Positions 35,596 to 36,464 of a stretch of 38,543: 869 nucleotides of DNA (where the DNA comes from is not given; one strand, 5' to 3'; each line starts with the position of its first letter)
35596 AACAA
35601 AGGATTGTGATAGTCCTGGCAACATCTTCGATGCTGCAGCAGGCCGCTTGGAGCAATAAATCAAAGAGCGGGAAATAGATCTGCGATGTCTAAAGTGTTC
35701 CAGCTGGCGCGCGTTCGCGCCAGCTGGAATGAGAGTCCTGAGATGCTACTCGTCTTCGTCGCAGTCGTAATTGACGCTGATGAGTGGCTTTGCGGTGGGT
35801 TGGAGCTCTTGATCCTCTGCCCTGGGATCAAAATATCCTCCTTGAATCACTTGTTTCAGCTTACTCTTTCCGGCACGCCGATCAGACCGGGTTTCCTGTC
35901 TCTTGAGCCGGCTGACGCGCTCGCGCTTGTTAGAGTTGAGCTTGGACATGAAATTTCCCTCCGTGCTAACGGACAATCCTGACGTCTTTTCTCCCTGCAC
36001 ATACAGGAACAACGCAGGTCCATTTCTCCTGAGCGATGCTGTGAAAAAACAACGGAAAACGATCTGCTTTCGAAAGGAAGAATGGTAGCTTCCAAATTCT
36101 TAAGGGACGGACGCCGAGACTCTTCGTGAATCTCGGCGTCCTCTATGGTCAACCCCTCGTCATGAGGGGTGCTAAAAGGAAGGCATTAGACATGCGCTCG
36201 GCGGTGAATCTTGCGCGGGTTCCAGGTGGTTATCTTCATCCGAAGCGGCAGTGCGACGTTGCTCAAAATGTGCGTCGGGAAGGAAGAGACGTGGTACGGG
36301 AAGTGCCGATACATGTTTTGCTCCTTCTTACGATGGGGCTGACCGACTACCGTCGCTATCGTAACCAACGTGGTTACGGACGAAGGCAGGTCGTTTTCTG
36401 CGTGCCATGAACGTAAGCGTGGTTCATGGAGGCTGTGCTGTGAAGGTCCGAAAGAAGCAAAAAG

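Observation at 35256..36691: ORF-poor, low-GC, hairpin-dense 1.46-kb region that holds nearly all canonical Shine-Dalgarno sites in the window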

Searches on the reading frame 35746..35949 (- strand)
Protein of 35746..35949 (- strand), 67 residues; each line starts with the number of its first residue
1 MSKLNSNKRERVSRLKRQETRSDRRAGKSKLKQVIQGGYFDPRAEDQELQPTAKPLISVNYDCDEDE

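Call 12: find_encoding_contigs(protein=window:35746-35949:-, flank=5000, max_places=6)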
Protein window:35746-35949:- (67 aa): no gene with exactly this product is on record in the collection.

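Call 13: search_protein_families(library=pfam, proteins=[window:35746-35949:-], max_evalue=0.1)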
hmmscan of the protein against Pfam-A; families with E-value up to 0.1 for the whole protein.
window:35746-35949:- (67 aa): 0 families

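Call 14: search_protein_families(library=ncbifam, proteins=[window:35746-35949:-], max_evalue=0.1)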
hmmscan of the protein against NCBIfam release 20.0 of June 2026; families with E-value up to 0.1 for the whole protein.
window:35746-35949:- (67 aa): 0 families

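Call 18: find_homologous_proteins(query=window:35746-35949:-, max_evalue=0.01)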
Query window:35746-35949:- (67 aa): 1 proteins with E <= 0.01 among 1 candidates.
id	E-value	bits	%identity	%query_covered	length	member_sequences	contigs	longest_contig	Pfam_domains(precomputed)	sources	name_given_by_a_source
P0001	4.5e-36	139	100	100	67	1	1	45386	-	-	-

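Call 26: find_related_loci(query=window:35746-35949:-, collection=metagenome_contigs, flank=10000)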
Query window:35746-35949:- (67 aa) in metagenome_contigs; peptide patterns used: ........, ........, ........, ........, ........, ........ (x = any residue, [..] = any of these).
328 stretches matched a pattern, but none encodes a relative of the query by tblastn (E <= 1e-3).

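Call 32: search_protein_representatives(protein=window:35746-35949:-)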
Query: 67 residues. Proteins with E-value up to 0.001 (for the whole library): 1; up to 1e-10: 1; up to 1e-30: 1. The best 1 are listed.
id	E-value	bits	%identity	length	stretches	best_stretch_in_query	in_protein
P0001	1.4e-36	138.5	100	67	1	1-67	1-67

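Call 41: search_protein_families(library=phrogs, proteins=[window:35746-35949:-], max_evalue=1)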
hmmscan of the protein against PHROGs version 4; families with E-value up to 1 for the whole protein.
window:35746-35949:- (67 aa): 0 families

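Call 42: search_protein_families(library=padloc, proteins=[window:35746-35949:-], max_evalue=1)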
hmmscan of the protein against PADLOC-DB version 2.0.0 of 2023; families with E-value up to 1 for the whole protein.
window:35746-35949:- (67 aa): 0 families

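Call 43: search_solved_structures(query=window:35746-35949:-, max_evalue=10)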
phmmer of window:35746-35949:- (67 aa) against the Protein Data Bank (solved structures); distinct sequences matched with E-value up to 10: 0.

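Call 62: predict_structure(protein=window:35746-35949:-)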
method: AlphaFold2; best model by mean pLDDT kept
length: 67 residues; sequences in the alignment: 1
mean_pLDDT: 65.8   pTM: 0.24
mean pLDDT of the five models: 65.8, 63.9, 62.9, 62.2, 60.8
residues with pLDDT >= 90: 2; 70-90: 19; 50-70: 46; < 50: 0
segments of 3 or more residues with pLDDT < 50: none
pLDDT, mean of each block of 10 residues (from residue 1): 79 80 57 60 57 62 65
secondary structure, 60 per line:
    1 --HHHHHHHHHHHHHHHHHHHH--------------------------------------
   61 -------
elements in order: H3-22

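Call 63: find_related_loci(query=window:35746-35949:-, collection=viral_contigs, flank=5000)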
Query window:35746-35949:- (67 aa) in viral_contigs; peptide patterns used: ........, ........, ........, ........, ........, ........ (x = any residue, [..] = any of these).
17 stretches matched a pattern, but none encodes a relative of the query by tblastn (E <= 1e-3).

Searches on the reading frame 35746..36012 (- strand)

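Call 13: search_protein_families(library=pfam, proteins=[window:35746-36012:-], max_evalue=0.1)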
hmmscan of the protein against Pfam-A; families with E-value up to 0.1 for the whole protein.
window:35746-36012:- (88 aa): 1 family
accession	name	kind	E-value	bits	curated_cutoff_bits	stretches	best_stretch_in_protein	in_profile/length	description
PF14239.11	RRXRR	-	0.031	14.6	25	1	6-54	58-109/174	RRXRR protein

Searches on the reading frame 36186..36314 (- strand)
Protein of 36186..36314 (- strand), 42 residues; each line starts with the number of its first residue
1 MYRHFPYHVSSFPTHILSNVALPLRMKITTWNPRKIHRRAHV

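Call 13: search_protein_families(library=pfam, proteins=[window:36186-36314:-], max_evalue=0.1)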
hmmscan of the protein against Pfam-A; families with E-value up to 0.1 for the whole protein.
window:36186-36314:- (42 aa): 0 families

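Call 14: search_protein_families(library=ncbifam, proteins=[window:36186-36314:-], max_evalue=0.1)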
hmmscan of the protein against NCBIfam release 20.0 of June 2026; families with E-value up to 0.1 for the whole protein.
window:36186-36314:- (42 aa): 0 families

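Call 33: list_cluster_members(proteins=[window:36186-36314:-, window:36186-36368:-, window:35856-36152:-, window:36126-36410:+, window:35686-35982:+, window:35490-35678:+, window:36489-36611:-, window:36489-36593:-, window:35746-36012:-, window:35539-35664:-])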
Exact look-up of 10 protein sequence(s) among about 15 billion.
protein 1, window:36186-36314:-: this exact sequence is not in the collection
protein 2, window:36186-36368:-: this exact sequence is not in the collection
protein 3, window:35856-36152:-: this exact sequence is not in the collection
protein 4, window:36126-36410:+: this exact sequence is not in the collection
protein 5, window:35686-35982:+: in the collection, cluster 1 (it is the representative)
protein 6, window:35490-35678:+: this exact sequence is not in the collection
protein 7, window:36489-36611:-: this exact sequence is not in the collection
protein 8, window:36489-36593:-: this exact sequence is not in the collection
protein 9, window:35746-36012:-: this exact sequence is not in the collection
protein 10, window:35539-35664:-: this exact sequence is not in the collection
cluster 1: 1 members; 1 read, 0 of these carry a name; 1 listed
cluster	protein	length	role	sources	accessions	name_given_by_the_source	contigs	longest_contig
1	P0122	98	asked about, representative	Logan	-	-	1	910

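Call 41: search_protein_families(library=phrogs, proteins=[window:36186-36314:-], max_evalue=1)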
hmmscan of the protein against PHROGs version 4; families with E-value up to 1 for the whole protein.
window:36186-36314:- (42 aa): 0 families

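Call 42: search_protein_families(library=padloc, proteins=[window:36186-36314:-], max_evalue=1)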
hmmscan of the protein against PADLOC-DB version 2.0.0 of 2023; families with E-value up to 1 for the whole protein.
window:36186-36314:- (42 aa): 0 families

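Call 67: find_homologous_proteins(query=window:36186-36314:-, max_evalue=1)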
Query window:36186-36314:-: no candidate shares three 5-residue words with the query. No homologue found.
